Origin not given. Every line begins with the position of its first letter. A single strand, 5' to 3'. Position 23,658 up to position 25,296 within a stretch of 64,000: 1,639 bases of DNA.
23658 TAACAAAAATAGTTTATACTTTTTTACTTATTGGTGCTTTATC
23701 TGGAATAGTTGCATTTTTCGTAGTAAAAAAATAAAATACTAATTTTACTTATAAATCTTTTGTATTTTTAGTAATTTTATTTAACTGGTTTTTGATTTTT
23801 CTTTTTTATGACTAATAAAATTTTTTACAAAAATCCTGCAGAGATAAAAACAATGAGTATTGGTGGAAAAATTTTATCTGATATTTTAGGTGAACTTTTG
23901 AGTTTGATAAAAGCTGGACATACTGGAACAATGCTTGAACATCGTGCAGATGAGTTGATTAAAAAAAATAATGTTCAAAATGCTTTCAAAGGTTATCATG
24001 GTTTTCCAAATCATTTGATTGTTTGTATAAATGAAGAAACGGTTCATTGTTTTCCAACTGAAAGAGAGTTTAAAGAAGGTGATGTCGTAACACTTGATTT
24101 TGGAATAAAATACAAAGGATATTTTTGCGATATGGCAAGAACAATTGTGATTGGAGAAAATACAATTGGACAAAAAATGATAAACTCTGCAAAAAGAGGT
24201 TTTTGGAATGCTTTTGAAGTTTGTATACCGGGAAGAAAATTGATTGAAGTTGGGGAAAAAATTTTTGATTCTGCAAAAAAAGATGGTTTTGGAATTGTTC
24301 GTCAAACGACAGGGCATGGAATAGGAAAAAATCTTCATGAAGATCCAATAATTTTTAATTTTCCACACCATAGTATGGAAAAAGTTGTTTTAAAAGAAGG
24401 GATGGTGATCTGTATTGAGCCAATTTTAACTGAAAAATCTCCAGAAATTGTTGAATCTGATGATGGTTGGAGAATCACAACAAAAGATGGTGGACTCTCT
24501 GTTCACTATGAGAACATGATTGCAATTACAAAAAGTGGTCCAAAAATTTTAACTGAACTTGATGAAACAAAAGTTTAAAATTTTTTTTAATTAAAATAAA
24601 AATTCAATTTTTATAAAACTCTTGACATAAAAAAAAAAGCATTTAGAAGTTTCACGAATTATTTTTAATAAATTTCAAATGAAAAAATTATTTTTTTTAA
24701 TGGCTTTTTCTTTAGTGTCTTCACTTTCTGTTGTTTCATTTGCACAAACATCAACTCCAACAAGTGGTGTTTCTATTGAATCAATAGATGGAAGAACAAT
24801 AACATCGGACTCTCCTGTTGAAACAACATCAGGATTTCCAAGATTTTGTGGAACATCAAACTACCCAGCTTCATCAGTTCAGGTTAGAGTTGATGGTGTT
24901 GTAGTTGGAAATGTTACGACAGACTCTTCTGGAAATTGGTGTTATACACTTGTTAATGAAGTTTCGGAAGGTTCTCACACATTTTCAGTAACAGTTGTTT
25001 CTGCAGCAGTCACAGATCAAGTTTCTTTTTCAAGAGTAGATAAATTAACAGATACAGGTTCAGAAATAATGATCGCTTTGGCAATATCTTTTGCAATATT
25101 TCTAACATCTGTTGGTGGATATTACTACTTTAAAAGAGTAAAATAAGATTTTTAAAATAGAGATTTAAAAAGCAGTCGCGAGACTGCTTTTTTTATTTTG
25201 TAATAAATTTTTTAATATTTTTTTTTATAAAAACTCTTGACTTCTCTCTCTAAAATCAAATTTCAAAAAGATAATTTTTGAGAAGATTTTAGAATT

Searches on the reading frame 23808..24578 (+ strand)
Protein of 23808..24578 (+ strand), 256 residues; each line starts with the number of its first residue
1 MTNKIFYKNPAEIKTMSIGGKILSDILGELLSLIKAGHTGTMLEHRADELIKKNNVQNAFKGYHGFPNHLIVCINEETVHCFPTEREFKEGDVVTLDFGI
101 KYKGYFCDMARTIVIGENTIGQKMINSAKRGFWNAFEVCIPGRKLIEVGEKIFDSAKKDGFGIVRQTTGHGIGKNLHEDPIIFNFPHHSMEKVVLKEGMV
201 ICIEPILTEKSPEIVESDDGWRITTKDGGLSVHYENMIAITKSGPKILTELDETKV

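Call 38: find_encoding_contigs(protein=window:23808-24578:+, flank=2500, max_places=10)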
Protein window:23808-24578:+ (256 aa): 4 contigs read that carry it; 3 places shown.
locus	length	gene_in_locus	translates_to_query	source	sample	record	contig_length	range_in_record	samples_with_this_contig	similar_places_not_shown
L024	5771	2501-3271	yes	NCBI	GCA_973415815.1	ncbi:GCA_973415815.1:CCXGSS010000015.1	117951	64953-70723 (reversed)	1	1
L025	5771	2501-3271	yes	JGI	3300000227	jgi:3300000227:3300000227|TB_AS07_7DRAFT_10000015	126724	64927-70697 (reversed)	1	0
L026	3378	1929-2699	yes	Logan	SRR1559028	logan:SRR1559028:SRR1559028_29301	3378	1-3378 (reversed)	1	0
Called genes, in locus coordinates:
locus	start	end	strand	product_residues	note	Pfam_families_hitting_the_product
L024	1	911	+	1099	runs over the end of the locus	PF26182:Ig_NUP210_5th (faint), PF06832:BiPBP_C (faint), PF26918:Ig_Eae (faint), PF02368:Big_2, PF18884:TSP3_bac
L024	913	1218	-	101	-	PF01883:FeS_assembly_P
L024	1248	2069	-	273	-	PF03602:Cons_hypoth95, PF05175:MTS (weak), PF13847:Methyltransf_31 (weak)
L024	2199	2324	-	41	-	-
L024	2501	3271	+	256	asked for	PF00557:Peptidase_M24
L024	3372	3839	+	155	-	PF19077:Big_13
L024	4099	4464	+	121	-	-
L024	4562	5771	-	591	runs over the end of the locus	PF01336:tRNA_anti-codon, PF00152:tRNA-synt_2, PF02938:GAD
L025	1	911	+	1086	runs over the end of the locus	PF26182:Ig_NUP210_5th (faint), PF06832:BiPBP_C (faint), PF26918:Ig_Eae (faint), PF02368:Big_2, PF18884:TSP3_bac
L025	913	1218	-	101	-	PF01883:FeS_assembly_P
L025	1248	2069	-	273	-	PF03602:Cons_hypoth95, PF05175:MTS (weak), PF13847:Methyltransf_31 (weak)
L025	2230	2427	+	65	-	-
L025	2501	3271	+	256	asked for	PF00557:Peptidase_M24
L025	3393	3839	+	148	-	PF19077:Big_13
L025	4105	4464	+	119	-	-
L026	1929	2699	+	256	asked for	PF00557:Peptidase_M24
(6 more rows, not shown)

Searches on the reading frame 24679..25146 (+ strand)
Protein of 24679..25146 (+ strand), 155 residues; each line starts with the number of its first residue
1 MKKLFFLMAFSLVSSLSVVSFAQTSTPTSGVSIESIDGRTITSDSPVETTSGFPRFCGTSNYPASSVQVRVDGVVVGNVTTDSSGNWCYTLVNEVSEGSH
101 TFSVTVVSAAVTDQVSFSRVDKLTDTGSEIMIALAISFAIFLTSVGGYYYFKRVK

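Call 10: search_protein_families(library=pfam, proteins=[window:24679-25146:+], max_evalue=0.01)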
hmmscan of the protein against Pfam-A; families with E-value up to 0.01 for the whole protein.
window:24679-25146:+ (155 aa): 2 families
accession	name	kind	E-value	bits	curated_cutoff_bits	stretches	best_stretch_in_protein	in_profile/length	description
PF19077.6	Big_13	-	1.2e-08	35.8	27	1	49-113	24-90/102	Bacterial Ig-like domain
PF17957.7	Big_7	-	0.0011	20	24.1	1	65-104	33-70/70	Bacterial Ig domain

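Call 37: find_encoding_contigs(protein=window:24679-25146:+, flank=2500, max_places=10)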
Protein window:24679-25146:+ (155 aa): 1 contig read that carries it; 1 place shown.
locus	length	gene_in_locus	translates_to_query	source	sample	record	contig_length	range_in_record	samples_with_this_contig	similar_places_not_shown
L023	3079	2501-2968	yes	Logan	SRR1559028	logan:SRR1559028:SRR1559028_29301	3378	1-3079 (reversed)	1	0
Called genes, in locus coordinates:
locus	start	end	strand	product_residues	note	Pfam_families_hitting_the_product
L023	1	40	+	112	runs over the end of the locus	?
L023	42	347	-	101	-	PF01883:FeS_assembly_P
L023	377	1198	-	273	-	PF03602:Cons_hypoth95, PF05175:MTS (weak), PF13847:Methyltransf_31 (weak)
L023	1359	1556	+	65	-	-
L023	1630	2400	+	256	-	PF00557:Peptidase_M24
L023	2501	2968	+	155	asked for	PF19077:Big_13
